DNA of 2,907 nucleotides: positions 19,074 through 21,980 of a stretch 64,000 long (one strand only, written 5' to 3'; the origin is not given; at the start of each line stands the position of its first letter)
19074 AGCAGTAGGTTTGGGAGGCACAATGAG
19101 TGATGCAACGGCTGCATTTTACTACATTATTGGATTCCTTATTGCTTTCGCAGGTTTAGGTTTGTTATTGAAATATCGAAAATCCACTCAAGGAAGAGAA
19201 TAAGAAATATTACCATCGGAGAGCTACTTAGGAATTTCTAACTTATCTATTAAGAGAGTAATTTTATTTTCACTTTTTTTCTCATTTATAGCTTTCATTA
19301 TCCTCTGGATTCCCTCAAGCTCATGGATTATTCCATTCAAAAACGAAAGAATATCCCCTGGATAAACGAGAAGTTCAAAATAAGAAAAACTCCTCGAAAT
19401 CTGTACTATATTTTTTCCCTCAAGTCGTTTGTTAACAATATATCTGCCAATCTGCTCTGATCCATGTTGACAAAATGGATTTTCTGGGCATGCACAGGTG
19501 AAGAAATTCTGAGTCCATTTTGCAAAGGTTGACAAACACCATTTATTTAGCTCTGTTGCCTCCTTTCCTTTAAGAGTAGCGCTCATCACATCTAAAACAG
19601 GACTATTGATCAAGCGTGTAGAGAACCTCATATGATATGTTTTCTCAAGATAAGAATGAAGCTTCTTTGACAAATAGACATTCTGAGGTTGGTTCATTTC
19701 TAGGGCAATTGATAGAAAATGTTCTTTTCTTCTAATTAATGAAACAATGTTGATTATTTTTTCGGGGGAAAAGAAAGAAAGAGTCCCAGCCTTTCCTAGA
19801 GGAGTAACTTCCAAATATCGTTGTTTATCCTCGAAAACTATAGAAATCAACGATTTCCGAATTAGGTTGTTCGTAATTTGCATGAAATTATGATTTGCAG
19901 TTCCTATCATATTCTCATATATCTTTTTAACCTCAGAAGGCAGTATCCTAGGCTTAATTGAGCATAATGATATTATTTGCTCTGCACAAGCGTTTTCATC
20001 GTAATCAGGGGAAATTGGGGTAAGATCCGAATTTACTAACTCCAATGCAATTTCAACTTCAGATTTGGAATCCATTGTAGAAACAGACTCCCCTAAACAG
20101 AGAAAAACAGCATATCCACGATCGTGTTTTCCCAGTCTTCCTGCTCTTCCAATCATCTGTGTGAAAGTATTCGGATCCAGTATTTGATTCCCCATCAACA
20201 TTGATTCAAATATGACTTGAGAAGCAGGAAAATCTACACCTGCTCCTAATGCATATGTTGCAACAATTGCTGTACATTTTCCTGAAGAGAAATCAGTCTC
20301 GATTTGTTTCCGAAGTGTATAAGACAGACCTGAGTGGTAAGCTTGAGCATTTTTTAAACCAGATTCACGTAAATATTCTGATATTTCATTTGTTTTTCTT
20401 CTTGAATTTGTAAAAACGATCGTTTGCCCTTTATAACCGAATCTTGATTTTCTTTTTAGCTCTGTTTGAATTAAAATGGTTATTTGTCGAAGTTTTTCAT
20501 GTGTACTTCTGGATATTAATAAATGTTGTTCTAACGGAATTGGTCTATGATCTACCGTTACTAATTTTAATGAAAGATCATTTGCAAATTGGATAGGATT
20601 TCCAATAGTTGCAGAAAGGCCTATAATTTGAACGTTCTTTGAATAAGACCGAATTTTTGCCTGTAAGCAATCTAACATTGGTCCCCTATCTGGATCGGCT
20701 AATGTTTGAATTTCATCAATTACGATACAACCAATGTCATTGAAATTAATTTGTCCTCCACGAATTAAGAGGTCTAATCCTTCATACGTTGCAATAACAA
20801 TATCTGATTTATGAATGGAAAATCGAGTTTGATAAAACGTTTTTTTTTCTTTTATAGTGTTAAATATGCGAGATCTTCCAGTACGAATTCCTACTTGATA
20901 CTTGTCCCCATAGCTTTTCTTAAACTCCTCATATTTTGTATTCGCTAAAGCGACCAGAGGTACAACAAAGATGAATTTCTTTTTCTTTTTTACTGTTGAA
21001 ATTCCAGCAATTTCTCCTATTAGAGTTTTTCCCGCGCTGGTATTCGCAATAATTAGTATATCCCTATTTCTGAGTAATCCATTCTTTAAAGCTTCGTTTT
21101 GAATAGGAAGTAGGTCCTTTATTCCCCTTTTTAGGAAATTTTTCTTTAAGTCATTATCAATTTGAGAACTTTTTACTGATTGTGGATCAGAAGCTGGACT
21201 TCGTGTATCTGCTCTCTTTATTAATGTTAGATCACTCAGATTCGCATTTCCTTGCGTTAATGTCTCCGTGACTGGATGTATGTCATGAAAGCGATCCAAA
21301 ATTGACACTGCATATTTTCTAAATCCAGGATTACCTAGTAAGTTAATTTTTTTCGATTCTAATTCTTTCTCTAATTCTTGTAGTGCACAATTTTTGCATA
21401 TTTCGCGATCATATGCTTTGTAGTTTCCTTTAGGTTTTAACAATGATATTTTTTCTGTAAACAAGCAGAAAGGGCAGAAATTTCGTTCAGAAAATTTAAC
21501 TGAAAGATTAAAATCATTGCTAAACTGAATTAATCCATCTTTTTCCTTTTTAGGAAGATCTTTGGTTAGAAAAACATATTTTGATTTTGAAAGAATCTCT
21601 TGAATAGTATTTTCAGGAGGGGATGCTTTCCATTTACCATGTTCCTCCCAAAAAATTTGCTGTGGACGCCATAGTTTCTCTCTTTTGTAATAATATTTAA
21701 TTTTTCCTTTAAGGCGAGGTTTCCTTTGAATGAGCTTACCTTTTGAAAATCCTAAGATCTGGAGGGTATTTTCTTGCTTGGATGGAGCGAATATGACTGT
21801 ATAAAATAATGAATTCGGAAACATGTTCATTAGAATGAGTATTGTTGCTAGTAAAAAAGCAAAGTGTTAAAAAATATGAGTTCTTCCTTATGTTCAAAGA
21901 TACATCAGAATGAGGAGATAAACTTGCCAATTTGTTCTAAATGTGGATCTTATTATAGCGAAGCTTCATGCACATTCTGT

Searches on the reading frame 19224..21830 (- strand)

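Call 25: search_protein_families(library=pfam, proteins=[window:19224-21830:-], max_evalue=0.001)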
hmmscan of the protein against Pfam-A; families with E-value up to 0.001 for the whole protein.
window:19224-21830:- (868 aa): 4 families
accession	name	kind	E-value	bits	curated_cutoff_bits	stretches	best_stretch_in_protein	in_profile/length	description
PF19131.5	DUF5814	-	7e-29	100.8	25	1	716-863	4-147/148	Family of unknown function (DUF5814)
PF00270.35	DEAD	-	3.1e-25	89.3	26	1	242-411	2-162/167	DEAD/DEAH box helicase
PF00271.37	Helicase_C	-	2.8e-17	63.4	23.5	1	465-567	13-110/110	Helicase conserved C-terminal domain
PF04851.21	ResIII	-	1.8e-12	48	22.5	1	239-409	3-162/164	Type III restriction enzyme, res subunit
